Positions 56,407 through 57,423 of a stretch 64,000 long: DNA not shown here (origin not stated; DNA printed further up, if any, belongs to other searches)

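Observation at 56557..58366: Membrane-anchored Lon-like protease coupled to a membrane-anchored DUF151 nuclease-domain protein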

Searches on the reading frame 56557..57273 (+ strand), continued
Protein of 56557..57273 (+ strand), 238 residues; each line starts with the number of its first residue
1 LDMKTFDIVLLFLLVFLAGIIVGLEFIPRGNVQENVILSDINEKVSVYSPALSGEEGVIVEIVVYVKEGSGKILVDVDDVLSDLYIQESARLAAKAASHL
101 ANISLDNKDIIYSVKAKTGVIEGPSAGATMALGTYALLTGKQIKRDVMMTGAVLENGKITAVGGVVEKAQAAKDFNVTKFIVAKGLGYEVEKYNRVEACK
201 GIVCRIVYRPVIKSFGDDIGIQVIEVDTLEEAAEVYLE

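Call 65: predict_structure(alignment_id=A1)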
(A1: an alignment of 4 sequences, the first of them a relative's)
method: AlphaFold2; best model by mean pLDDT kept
length: 236 residues; sequences in the alignment: 4
mean_pLDDT: 81.7   pTM: 0.72
mean pLDDT of the five models: 81.7, 80.4, 79.3, 79.3, 79.0
residues with pLDDT >= 90: 89; 70-90: 106; 50-70: 25; < 50: 16
segments of 3 or more residues with pLDDT < 50: 25-40
pLDDT, mean of each block of 10 residues (from residue 1): 75 73 42 35 87 85 89 70 82 94 90 69 87 91 91 92 92 95 83 84 82 90 96 90
secondary structure, 60 per line:
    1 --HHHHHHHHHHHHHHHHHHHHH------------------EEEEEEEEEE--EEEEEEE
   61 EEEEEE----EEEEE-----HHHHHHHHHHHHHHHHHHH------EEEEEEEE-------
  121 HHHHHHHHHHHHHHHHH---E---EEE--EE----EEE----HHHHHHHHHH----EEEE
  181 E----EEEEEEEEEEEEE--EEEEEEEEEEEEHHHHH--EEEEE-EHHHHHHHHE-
elements in order: H3-23 E42-51 E54-66 E71-75 H81-99 E106-113 H121-137 E145-147 E156-158 H163-172 E177-181 E186-198 E201-212 H213-217 E220-224 H227-234

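Call 69: search_protein_representatives(alignment_id=A1)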
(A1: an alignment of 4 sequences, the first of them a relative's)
Query: 4 sequences, 243 profile positions. Proteins with E-value up to 0.001 (for the whole library): 11190; up to 1e-10: 2966; up to 1e-30: 852. The best 150 are listed.
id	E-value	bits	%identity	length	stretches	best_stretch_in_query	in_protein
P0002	2.9e-107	373.7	-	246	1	1-242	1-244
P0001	3.1e-104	363.8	-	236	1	4-243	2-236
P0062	4.5e-75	268.3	-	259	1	5-241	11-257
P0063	4.1e-74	265.2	-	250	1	5-242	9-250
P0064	6.3e-73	261.3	-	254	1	27-242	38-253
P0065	1.5e-72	260.1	-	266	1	3-241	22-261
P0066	7.7e-72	257.8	-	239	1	6-242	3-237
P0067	1.4e-71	256.9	-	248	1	6-241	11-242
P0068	3.7e-71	255.5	-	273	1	33-242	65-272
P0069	4.1e-71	255.4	-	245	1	5-242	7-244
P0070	1.3e-70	253.7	-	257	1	10-241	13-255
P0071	2.3e-70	252.9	-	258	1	6-241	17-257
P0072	3.6e-70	252.3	-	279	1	6-242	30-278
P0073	3.9e-70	252.2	-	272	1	29-242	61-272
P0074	4.4e-70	252.0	-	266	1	7-243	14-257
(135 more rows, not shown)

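Call 72: fold_search(model_id=the predicted structure, library=pdb)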
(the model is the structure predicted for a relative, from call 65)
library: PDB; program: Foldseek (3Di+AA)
matches with E <= 10: 1504; with E <= 0.001: 190
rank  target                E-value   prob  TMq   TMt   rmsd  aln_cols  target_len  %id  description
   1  3wu6_A                1.6e-14  1.00  0.62  0.77   5.6       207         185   21  Oxidized E.coli Lon Proteolytic domain (released 2014-11-12)
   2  3wu6_F                3.0e-14  1.00  0.60  0.77   5.7       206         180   20  Oxidized E.coli Lon Proteolytic domain (released 2014-11-12)
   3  1rr9_F                3.4e-14  1.00  0.61  0.77   5.7       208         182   21  Catalytic domain of E.coli Lon protease (released 2003-12-23)
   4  3wu3_A                5.8e-14  1.00  0.59  0.72   3.5       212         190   20  Reduced-form structure of E.coli Lon Proteolytic domain (released 2014-11-12)
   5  3wu4_A                8.9e-14  1.00  0.61  0.78   5.6       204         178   21  Oxidized-form structure of E.coli Lon Proteolytic domain (released 2014-11-12)
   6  3wu5_B                1.2e-13  1.00  0.58  0.75   3.5       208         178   20  Reduced E.coli Lon Proteolytic domain (released 2014-11-12)
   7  8dvh_A                2.0e-13  1.00  0.62  0.74   6.0       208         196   22  Crystal structure of ATP-dependent Lon protease from Bacillus subtillis (BsLonBA) (released 2022-11-09)
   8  6x27_D                2.2e-13  1.00  0.61  0.77   4.3       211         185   23  Lon protease proteolytic domain complexed with bortezomib (released 2021-04-14)
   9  5e7s_D                2.3e-13  1.00  0.60  0.50   3.0       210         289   22  Hexameric structure of a LonA protease domain in active state (released 2016-03-16)
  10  6wys_B                3.0e-13  1.00  0.59  0.72   5.1       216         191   22  Lon protease proteolytic domain (released 2021-04-14)
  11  4ypm                  3.2e-13  1.00  0.58  0.48   3.6       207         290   21  Crystal structure of a LonA protease domain in complex with bortezomib (released 2016-03-16)
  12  3wu3_B                3.6e-13  1.00  0.56  0.71   6.2       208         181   20  Reduced-form structure of E.coli Lon Proteolytic domain (released 2014-11-12)
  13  3wu6_B                4.3e-13  1.00  0.59  0.75   3.5       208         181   20  Oxidized E.coli Lon Proteolytic domain (released 2014-11-12)
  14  6wzv_B                4.3e-13  1.00  0.57  0.70   5.8       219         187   23  Lon protease proteolytic domain (released 2021-04-14)
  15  6on2_D                4.6e-13  1.00  0.61  0.29   2.6       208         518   19  Lon Protease from Yersinia pestis with Y2853 substrate (released 2019-05-01)
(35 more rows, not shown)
